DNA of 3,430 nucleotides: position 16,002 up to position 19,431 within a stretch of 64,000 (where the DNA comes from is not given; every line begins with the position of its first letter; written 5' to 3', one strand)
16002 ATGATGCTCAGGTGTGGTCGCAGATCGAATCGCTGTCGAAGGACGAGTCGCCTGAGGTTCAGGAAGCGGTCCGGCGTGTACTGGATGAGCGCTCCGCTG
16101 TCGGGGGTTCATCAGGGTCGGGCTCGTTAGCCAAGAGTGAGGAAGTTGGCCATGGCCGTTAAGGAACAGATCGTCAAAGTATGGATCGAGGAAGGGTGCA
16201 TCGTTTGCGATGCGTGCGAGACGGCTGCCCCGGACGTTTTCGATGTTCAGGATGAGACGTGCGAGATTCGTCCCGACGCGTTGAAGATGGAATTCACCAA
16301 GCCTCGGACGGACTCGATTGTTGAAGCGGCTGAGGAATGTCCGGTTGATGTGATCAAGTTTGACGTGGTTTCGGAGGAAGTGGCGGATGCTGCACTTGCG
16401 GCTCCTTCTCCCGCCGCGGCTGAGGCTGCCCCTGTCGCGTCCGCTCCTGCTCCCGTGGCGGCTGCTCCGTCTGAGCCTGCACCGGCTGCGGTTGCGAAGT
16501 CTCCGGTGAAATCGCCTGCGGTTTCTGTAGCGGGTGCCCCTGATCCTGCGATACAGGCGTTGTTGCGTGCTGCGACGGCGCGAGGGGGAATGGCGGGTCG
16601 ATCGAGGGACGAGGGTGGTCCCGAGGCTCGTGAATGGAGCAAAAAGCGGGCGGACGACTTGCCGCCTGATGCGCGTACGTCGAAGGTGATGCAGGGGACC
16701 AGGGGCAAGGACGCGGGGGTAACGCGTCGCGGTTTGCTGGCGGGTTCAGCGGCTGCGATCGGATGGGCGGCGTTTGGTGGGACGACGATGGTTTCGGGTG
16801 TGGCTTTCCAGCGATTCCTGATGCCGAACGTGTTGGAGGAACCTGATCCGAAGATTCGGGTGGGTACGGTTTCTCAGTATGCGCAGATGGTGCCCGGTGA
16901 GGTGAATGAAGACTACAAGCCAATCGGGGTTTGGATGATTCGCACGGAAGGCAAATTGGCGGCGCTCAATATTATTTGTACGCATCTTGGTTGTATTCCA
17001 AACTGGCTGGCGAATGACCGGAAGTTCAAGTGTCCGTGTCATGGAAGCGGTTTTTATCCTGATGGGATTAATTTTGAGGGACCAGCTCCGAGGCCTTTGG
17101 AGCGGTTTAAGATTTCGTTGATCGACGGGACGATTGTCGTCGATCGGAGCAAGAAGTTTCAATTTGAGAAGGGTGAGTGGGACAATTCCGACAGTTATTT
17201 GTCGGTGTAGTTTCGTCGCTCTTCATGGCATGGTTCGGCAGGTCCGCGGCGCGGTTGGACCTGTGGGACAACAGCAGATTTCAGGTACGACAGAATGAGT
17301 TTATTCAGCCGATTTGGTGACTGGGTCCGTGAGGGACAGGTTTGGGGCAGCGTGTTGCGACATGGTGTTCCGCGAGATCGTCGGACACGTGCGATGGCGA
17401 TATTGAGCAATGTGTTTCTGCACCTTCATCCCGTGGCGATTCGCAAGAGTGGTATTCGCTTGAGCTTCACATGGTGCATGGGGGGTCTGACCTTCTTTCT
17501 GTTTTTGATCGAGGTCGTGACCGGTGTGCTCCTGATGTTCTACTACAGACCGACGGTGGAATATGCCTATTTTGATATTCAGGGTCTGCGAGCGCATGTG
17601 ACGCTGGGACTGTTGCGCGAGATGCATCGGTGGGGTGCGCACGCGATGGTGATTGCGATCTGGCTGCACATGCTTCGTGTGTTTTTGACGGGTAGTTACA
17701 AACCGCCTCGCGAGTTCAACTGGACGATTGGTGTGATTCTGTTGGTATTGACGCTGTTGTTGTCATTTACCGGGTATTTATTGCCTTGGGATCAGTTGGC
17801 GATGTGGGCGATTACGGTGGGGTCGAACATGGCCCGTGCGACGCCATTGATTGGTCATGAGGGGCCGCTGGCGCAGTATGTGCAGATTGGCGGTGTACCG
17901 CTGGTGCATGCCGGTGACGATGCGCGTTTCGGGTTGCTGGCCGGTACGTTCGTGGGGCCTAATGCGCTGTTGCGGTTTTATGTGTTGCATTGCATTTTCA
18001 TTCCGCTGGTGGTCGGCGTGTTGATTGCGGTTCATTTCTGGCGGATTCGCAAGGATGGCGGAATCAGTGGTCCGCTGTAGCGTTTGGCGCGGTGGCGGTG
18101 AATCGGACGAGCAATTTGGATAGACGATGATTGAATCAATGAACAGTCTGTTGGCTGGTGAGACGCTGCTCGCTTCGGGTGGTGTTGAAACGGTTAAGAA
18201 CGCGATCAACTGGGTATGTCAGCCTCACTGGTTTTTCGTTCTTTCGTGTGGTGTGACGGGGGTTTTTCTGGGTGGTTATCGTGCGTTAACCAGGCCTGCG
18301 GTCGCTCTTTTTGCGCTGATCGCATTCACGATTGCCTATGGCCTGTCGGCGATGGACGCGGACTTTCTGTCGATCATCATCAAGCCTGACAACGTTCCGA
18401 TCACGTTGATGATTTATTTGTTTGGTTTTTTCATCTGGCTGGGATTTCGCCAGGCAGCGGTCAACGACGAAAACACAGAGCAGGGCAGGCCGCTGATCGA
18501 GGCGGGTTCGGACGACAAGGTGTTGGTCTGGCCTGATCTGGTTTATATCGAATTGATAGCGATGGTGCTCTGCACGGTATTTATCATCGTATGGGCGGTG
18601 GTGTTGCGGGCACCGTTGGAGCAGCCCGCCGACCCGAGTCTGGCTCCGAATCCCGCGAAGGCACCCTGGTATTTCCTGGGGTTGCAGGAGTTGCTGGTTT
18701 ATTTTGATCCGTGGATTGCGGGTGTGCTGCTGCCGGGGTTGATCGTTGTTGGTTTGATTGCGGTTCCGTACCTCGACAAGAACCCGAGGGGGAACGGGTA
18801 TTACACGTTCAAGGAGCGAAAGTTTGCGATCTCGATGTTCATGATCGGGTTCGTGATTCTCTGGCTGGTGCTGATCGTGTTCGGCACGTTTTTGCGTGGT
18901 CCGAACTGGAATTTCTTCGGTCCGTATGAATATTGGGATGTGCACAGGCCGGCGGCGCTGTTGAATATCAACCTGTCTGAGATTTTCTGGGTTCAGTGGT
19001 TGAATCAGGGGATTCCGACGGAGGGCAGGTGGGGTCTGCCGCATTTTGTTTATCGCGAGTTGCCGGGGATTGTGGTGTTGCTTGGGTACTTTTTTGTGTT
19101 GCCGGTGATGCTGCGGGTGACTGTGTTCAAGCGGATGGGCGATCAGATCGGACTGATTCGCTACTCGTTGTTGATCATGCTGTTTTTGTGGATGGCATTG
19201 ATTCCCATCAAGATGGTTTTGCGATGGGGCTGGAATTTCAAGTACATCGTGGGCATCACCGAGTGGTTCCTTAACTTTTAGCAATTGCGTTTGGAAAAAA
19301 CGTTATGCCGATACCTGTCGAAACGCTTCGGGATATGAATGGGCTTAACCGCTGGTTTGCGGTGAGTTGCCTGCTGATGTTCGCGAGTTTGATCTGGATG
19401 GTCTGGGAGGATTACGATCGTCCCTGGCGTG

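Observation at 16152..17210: Rieske subunit fused to an N-terminal ferredoxin-like domain with an internal twin-arginine motif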

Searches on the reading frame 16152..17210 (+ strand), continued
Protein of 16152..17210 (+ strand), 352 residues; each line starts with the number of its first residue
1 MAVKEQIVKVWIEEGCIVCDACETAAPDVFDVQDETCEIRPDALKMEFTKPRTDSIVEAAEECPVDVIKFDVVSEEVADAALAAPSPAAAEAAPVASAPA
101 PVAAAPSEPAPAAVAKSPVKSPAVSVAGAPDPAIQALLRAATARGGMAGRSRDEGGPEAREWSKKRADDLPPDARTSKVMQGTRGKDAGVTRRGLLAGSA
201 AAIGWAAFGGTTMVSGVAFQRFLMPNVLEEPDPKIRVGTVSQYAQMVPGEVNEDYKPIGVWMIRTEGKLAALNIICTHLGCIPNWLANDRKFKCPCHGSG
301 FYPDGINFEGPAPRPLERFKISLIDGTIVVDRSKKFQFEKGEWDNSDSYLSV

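Call 61: search_protein_families(library=pfam, proteins=[L030:7029-7931:+, L045:5621-6331:+, L045:6300-6860:+, P0123, P0121, L068:7341-8189:+], max_evalue=0.01)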
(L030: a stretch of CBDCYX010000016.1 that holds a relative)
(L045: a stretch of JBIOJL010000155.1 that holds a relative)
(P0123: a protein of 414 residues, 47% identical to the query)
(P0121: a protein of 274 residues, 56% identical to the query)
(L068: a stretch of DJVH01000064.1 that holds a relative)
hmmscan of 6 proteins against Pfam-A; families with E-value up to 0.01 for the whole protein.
L030:7029-7931:+ (300 aa): 3 families
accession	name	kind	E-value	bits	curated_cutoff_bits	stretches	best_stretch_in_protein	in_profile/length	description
PF13646.12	HEAT_2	-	3.8e-11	43.6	27.7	1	104-179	2-75/88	HEAT repeats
PF03130.22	HEAT_PBS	-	1.9e-05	25.1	20.9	0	123-144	6-27/27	PBS lyase HEAT-like repeat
PF02985.28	HEAT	-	0.0023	18.4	23.5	0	135-150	2-17/31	HEAT repeat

L045:5621-6331:+ (236 aa): 2 families
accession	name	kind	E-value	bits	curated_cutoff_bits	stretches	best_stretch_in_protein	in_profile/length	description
PF13370.11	Fer4_13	-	1.3e-07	32.6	24.5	1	15-70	4-57/58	4Fe-4S single cluster domain of Ferredoxin I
PF13459.11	Fer4_15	-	9.5e-05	23.5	22.4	1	15-70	6-65/66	4Fe-4S single cluster domain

L045:6300-6860:+ (186 aa): 1 family
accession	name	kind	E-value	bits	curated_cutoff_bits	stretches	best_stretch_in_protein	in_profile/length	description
PF00355.32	Rieske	-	1.3e-08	35.1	20.3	1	98-151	33-87/88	Rieske [2Fe-2S] domain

P0123 (414 aa): 3 families
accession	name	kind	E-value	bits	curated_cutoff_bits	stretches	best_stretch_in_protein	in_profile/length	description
PF13370.11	Fer4_13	-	9.4e-11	42.7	24.5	2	13-71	1-58/58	4Fe-4S single cluster domain of Ferredoxin I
PF00355.32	Rieske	-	2.7e-06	27.6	20.3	1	316-360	26-71/88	Rieske [2Fe-2S] domain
PF13459.11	Fer4_15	-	0.00039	21.5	22.4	1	15-70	6-65/66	4Fe-4S single cluster domain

P0121 (274 aa): 4 families
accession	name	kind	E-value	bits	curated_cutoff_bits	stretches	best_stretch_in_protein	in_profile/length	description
PF00355.32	Rieske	-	3.5e-11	43.3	20.3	1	163-228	20-87/88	Rieske [2Fe-2S] domain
PF13370.11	Fer4_13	-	1.9e-07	32.1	24.5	1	15-69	5-57/58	4Fe-4S single cluster domain of Ferredoxin I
PF13459.11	Fer4_15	-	0.0012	19.9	22.4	1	16-69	8-65/66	4Fe-4S single cluster domain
PF00037.32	Fer4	-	0.0073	16.5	21.1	0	11-27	3-19/24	4Fe-4S binding domain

L068:7341-8189:+ (282 aa): 2 families
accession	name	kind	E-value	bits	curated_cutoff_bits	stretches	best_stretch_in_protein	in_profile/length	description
PF13370.11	Fer4_13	-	4.2e-07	31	24.5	1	229-278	5-57/58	4Fe-4S single cluster domain of Ferredoxin I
PF13459.11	Fer4_15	-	0.0088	17.2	22.4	0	230-278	8-65/66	4Fe-4S single cluster domain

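Call 62: search_protein_families(library=ncbifam, alignment_id=A1, max_evalue=0.1)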
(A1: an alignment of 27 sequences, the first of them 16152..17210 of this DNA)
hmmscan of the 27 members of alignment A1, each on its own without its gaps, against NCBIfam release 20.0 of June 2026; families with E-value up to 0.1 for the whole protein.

A. member 1, window:16152-17210:+ (352 aa): 10 families
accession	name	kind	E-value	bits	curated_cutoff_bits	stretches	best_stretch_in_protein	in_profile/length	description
NF010001.0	PRK13474.1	subfamily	4e-17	62.1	154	1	271-341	102-172/178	cytochrome b6-f complex iron-sulfur subunit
NF045928.1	Cytb6fFeSPetC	equivalog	7.3e-17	61.3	250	1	270-337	102-170/179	cytochrome b6-f complex iron-sulfur subunit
TIGR01416.1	Rieske_proteo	equivalog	2.6e-14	53.6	97.4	1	270-318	110-162/176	ubiquinol-cytochrome c reductase iron-sulfur subunit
NF041174.1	SDX_Thmprot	equivalog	7.9e-07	29.2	170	1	260-301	27-69/109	sulredoxin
TIGR02694.1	arsenite_ox_S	equivalog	2.7e-06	27.3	95.65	1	266-316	48-100/129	arsenate reductase (azurin) small subunit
NF050121.1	bc1_QcrA_actin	exception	6e-06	26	275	1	269-323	240-297/319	cytochrome bc1 complex Rieske iron-sulfur subunit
NF007422.0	PRK09965.1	equivalog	0.00018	21.5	113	1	242-334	8-102/106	bifunctional 3-phenylpropionate/cinnamic acid dioxygenase ferredoxin subunit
NF042948.2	3PPDioc_HcaC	equivalog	0.00085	19.6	150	1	244-331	10-101/105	3-phenylpropionate/cinnamic acid dioxygenase ferredoxin subunit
TIGR01409.1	TAT_signal_seq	domain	0.0096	16.2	16.7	1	190-218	1-27/29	twin-arginine translocation signal domain-containing protein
NF007205.0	PRK09626.1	equivalog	0.016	15.2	93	1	3-29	43-69/105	2-oxoglutarate-acceptor oxidoreductase subunit OorD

B. families by the number of members that match (of 27 scanned): 25 families
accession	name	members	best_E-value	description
NF010001.0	PRK13474.1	27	1e-18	cytochrome b6-f complex iron-sulfur subunit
NF045928.1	Cytb6fFeSPetC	27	1.6e-18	cytochrome b6-f complex iron-sulfur subunit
TIGR01416.1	Rieske_proteo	27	2.9e-15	ubiquinol-cytochrome c reductase iron-sulfur subunit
NF041174.1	SDX_Thmprot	27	4.9e-09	sulredoxin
NF050121.1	bc1_QcrA_actin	27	4.9e-08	cytochrome bc1 complex Rieske iron-sulfur subunit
TIGR02694.1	arsenite_ox_S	27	2.7e-06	arsenate reductase (azurin) small subunit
TIGR03171.1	soxL2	20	0.00059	Rieske iron-sulfur protein SoxL2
NF007422.0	PRK09965.1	15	6.7e-07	bifunctional 3-phenylpropionate/cinnamic acid dioxygenase ferredoxin subunit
NF042948.2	3PPDioc_HcaC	13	9.1e-05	3-phenylpropionate/cinnamic acid dioxygenase ferredoxin subunit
TIGR01409.1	TAT_signal_seq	8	0.00023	twin-arginine translocation signal domain-containing protein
TIGR02377.1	MocE_fam_FeS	5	0.00012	MocE family 2Fe-2S type ferredoxin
NF041683.1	ant_diox_AndAb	5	0.0015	anthranilate 1,2-dioxygenase ferredoxin subunit AndAb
NF033683.1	di_4Fe-4S_YfhL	5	0.021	YfhL family 4Fe-4S dicluster ferredoxin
NF007205.0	PRK09626.1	2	0.014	2-oxoglutarate-acceptor oxidoreductase subunit OorD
NF033761.1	gliding_GltJ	2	0.032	adventurous gliding motility protein GltJ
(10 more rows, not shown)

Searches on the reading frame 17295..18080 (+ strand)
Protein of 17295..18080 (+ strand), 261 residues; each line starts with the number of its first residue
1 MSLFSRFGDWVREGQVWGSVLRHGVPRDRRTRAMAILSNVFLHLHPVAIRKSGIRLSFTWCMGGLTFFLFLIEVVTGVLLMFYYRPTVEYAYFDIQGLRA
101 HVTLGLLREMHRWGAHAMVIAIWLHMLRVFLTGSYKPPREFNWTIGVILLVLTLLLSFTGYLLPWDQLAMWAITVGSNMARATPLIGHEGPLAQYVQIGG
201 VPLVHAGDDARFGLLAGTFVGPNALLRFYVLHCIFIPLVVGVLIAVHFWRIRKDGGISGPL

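Call 3: search_protein_families(library=pfam, proteins=[window:17295-18080:+], max_evalue=0.01)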
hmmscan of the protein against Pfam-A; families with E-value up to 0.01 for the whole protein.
window:17295-18080:+ (261 aa): 3 families
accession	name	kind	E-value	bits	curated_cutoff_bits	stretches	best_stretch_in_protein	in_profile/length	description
PF00033.24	Cytochrome_B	-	4.8e-40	137.8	27.2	1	55-254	9-188/189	Cytochrome b/b6/petB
PF13631.11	Cytochrom_B_N_2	-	8.5e-34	117.4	27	1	117-256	2-121/169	Cytochrome b(N-terminal)/b6/petB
PF14358.11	DUF4405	-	2.5e-06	28.3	26.7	1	65-126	5-62/66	Domain of unknown function (DUF4405)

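Call 4: search_protein_families(library=ncbifam, proteins=[window:17295-18080:+], max_evalue=0.01)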
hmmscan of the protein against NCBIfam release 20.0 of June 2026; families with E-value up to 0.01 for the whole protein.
window:17295-18080:+ (261 aa): 4 families
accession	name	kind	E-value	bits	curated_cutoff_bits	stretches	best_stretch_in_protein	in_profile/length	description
NF040969.1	cytb_ExtP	equivalog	2.4e-78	262.7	290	2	37-190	2-156/205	selenite/tellurite reduction operon b-type cytochrome ExtP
NF002990.0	PRK03735.1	subfamily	2.8e-56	190.8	325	1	43-261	25-223/223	cytochrome b6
NF050120.1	bc1_QcrB_actin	exception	2.6e-25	89.3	500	1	59-249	25-213/458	cytochrome bc1 complex cytochrome b subunit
NF041076.1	cyt_b_SoxC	equivalog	6e-23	81.5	740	1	62-249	30-193/542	proton pump complex cytochrome B SoxC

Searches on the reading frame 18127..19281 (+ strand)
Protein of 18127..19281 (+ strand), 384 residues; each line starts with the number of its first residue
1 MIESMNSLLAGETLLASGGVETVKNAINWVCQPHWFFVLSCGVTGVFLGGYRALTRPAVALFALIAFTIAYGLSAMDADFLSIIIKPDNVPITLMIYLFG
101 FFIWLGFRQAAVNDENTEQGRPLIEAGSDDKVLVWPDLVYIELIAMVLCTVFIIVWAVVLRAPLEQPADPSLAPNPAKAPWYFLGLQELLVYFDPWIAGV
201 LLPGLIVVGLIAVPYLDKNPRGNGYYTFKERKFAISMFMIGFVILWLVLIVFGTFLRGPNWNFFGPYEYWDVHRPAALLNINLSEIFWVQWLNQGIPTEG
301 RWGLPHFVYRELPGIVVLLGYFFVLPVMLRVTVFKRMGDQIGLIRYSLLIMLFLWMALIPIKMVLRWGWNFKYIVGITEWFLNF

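Call 3: search_protein_families(library=pfam, proteins=[window:18127-19281:+], max_evalue=0.01)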
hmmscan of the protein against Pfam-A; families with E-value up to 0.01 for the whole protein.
window:18127-19281:+ (384 aa): 1 family
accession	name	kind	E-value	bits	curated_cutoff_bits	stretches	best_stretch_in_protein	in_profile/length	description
PF00032.22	Cytochrom_B_C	-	3.1e-06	27.8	20.7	1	167-247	1-80/102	Cytochrome b(C-terminal)/b6/petD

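Call 4: search_protein_families(library=ncbifam, proteins=[window:18127-19281:+], max_evalue=0.01)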
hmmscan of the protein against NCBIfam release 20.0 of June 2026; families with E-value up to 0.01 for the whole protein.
window:18127-19281:+ (384 aa): 2 families
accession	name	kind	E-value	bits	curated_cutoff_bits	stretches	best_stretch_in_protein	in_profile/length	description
NF040970.1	memb_ExtQ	equivalog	4.9e-19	68.9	150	1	143-266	13-133/134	selenite/tellurite reduction operon b-type cytochrome membrane protein ExtQ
TIGR01156.1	cytb6_f_IV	equivalog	4.9e-05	23.2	127.05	1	135-247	32-143/160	cytochrome b6-f complex subunit IV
